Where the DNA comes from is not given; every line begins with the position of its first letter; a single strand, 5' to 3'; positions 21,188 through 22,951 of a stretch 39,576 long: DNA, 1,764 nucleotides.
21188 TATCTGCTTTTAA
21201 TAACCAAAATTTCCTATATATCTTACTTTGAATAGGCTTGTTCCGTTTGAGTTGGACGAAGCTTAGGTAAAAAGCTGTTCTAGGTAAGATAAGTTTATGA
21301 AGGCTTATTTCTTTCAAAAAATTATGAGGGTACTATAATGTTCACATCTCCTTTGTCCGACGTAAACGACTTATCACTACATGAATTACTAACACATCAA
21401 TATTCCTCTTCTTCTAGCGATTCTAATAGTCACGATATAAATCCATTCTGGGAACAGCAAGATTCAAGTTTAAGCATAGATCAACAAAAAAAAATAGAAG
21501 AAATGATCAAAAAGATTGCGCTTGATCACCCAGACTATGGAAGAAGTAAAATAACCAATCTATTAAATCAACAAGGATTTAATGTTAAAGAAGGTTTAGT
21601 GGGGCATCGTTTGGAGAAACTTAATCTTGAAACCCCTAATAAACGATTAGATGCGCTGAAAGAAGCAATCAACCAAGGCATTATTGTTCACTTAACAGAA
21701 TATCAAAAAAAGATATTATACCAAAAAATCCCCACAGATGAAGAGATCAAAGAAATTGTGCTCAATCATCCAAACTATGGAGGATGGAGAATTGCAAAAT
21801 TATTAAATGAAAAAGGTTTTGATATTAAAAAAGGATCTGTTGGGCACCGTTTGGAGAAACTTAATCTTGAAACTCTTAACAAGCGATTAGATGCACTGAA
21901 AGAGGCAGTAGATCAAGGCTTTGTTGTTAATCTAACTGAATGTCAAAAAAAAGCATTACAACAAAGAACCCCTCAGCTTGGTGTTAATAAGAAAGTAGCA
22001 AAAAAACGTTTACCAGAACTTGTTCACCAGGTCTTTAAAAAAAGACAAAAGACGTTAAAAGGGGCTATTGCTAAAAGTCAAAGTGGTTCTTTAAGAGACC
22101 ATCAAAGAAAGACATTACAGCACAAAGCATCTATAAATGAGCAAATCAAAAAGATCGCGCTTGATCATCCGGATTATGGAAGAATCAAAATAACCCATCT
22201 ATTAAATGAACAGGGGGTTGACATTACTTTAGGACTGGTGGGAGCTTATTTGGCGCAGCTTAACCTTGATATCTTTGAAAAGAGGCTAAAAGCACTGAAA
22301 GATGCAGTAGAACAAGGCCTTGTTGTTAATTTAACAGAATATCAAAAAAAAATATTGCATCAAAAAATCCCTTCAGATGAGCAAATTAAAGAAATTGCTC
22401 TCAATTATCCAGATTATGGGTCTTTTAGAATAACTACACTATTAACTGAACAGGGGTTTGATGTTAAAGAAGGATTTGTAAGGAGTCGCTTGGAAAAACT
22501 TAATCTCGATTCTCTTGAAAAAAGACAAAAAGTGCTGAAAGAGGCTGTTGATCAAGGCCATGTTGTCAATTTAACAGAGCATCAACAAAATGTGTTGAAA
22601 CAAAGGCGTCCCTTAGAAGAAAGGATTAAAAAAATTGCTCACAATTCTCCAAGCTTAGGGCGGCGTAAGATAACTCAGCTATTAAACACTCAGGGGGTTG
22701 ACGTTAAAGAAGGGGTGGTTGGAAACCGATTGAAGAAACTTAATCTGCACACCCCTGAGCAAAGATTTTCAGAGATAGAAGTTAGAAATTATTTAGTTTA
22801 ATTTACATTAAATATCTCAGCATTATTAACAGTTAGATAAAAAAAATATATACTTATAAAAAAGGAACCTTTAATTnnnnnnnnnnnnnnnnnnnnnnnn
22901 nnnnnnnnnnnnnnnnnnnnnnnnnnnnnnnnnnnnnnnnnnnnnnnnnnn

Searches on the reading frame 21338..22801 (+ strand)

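Call 6: search_protein_families(library=pfam, proteins=[window:21338-22801:+])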
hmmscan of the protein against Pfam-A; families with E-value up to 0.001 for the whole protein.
window:21338-22801:+ (487 aa): 9 families
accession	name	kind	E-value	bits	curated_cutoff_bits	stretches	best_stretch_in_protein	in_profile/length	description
PF13276.12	HTH_21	-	2.9e-23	82.3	28.1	0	424-470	4-52/60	HTH-like domain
PF08461.16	HTH_12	-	2.8e-09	37.2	21.4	0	148-183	15-50/66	Ribonuclease R winged-helix domain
PF10410.14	DnaB_bind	-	1.5e-06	28.8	20.6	0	383-404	7-28/56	DnaB-helicase binding domain of primase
PF01498.24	HTH_Tnp_Tc3_2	-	1.9e-06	28.4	31.5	0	429-472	3-46/72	Transposase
PF14437.12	MafB19-deam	-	7.5e-06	26.3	27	0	79-115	100-137/142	MafB19-like deaminase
PF13565.12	HTH_32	-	3.4e-05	24.7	33.7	0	426-463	33-71/73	Homeodomain-like domain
PF23401.1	HTH_Card1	-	0.00023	21.7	27.8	0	133-164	52-83/87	Card1 hinge domain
PF02126.24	PTE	-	0.00054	19.9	22.4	0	117-184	134-204/298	Phosphotriesterase family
PF01316.27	Arg_repressor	-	0.00071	19.7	27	0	423-470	3-50/70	Arginine repressor, DNA binding domain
